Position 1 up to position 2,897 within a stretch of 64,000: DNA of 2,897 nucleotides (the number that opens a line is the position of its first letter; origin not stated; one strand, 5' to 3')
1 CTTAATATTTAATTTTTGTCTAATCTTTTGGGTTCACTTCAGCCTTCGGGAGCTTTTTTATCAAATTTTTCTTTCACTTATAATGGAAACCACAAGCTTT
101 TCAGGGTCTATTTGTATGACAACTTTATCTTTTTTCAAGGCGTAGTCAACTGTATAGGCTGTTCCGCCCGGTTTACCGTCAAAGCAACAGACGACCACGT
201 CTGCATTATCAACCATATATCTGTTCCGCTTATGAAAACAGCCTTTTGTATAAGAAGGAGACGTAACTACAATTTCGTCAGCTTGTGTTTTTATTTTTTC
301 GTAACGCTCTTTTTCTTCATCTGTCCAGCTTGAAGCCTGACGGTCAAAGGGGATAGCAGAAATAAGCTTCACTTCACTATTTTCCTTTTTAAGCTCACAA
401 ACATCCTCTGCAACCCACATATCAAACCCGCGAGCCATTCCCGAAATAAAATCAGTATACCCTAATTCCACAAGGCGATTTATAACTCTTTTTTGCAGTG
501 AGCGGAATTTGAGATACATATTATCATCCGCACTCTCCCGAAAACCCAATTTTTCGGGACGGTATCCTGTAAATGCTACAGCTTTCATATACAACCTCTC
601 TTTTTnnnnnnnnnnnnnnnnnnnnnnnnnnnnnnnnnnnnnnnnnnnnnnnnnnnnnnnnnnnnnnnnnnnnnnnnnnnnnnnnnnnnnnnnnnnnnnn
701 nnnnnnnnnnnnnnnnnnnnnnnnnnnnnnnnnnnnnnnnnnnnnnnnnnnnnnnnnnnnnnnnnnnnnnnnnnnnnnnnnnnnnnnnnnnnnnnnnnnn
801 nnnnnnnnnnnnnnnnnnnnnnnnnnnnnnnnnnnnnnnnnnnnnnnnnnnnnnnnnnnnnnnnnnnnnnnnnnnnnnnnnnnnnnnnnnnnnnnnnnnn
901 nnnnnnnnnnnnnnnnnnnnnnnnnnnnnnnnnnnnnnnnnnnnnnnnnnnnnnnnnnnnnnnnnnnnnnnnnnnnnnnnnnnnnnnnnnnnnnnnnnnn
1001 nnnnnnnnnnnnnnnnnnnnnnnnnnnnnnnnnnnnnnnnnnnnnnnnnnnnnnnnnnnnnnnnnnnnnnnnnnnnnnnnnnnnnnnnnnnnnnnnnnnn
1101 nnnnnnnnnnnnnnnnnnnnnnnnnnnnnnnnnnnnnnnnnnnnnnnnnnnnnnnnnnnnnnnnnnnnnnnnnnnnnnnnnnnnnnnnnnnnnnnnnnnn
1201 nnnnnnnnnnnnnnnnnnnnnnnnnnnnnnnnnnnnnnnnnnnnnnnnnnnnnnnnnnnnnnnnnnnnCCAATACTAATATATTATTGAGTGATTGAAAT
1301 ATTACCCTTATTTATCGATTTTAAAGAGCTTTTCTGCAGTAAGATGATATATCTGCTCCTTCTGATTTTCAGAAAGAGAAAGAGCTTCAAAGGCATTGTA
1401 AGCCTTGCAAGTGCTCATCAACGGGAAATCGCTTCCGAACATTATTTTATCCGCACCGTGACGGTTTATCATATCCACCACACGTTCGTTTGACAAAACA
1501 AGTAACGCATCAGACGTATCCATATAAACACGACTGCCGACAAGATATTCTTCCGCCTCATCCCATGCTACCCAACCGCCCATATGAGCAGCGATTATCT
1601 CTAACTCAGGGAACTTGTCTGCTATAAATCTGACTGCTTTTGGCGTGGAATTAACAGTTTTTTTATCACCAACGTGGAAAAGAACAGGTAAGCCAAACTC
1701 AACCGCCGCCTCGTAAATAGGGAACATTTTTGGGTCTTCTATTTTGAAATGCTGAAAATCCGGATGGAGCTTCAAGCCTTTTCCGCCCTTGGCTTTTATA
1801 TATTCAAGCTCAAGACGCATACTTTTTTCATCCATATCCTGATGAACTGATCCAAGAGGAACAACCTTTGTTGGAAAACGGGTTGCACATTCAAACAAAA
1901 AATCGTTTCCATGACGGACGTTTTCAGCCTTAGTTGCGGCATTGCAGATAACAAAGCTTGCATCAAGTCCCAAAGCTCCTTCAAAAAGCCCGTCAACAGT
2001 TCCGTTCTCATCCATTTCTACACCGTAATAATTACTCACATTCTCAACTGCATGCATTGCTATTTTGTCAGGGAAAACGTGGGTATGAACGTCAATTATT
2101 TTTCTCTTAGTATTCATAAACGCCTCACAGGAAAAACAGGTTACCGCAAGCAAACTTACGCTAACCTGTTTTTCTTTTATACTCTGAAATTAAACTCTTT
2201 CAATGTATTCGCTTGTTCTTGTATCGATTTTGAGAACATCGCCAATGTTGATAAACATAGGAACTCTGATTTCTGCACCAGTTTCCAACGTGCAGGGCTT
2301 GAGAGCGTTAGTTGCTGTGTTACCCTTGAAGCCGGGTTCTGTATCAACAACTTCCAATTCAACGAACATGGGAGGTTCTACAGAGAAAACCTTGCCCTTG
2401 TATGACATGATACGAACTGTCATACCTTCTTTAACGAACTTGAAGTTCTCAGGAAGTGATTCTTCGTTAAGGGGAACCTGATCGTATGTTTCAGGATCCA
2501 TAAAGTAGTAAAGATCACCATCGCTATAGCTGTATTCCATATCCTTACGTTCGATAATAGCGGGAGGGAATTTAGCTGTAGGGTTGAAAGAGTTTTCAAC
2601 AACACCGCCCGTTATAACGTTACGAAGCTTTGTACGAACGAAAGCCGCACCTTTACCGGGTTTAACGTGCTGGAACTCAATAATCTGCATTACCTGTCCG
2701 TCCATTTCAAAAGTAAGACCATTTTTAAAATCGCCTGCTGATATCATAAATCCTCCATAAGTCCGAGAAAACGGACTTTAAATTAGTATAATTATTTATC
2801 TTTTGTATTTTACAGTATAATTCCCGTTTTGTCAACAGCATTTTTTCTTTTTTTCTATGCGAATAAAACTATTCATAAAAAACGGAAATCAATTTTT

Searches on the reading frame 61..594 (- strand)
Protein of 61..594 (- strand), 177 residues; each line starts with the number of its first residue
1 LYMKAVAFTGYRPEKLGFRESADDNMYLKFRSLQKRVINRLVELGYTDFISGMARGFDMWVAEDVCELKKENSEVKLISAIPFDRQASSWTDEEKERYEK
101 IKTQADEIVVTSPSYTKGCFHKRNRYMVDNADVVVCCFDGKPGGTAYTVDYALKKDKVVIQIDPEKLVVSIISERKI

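Call 80: search_protein_families(library=pfam, proteins=[window:61-594:-], max_evalue=0.00001)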
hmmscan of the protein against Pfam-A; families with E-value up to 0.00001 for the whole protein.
window:61-594:- (177 aa): 2 families
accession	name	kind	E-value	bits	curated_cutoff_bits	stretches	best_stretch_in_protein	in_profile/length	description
PF06908.16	YpsA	-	1.7e-27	96.9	27.7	1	6-156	1-153/168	YspA SLOG family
PF02481.21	DNA_processg_A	-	3e-07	30.3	29.6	1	35-162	64-187/212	DNA recombination-mediator protein A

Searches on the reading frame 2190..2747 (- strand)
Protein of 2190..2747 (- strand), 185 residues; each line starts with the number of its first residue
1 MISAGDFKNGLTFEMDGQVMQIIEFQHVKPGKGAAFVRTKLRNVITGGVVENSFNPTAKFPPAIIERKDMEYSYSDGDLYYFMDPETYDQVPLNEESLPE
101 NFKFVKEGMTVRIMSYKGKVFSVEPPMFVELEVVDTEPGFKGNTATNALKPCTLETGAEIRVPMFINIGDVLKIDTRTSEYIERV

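Call 80: search_protein_families(library=pfam, proteins=[window:2190-2747:-], max_evalue=0.00001)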
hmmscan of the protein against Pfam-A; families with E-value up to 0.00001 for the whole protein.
window:2190-2747:- (185 aa): 3 families
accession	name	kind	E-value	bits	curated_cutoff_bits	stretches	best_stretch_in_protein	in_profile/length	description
PF09285.17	Elong-fact-P_C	-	3.2e-28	97.6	25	1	129-184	1-56/56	Elongation factor P, C-terminal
PF08207.18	EFP_N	-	9e-27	93.3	23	1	3-60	1-58/58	Elongation factor P (EF-P) KOW-like domain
PF01132.26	EFP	-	6.2e-22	77.8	27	1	68-120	1-53/54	Elongation factor P (EF-P) OB domain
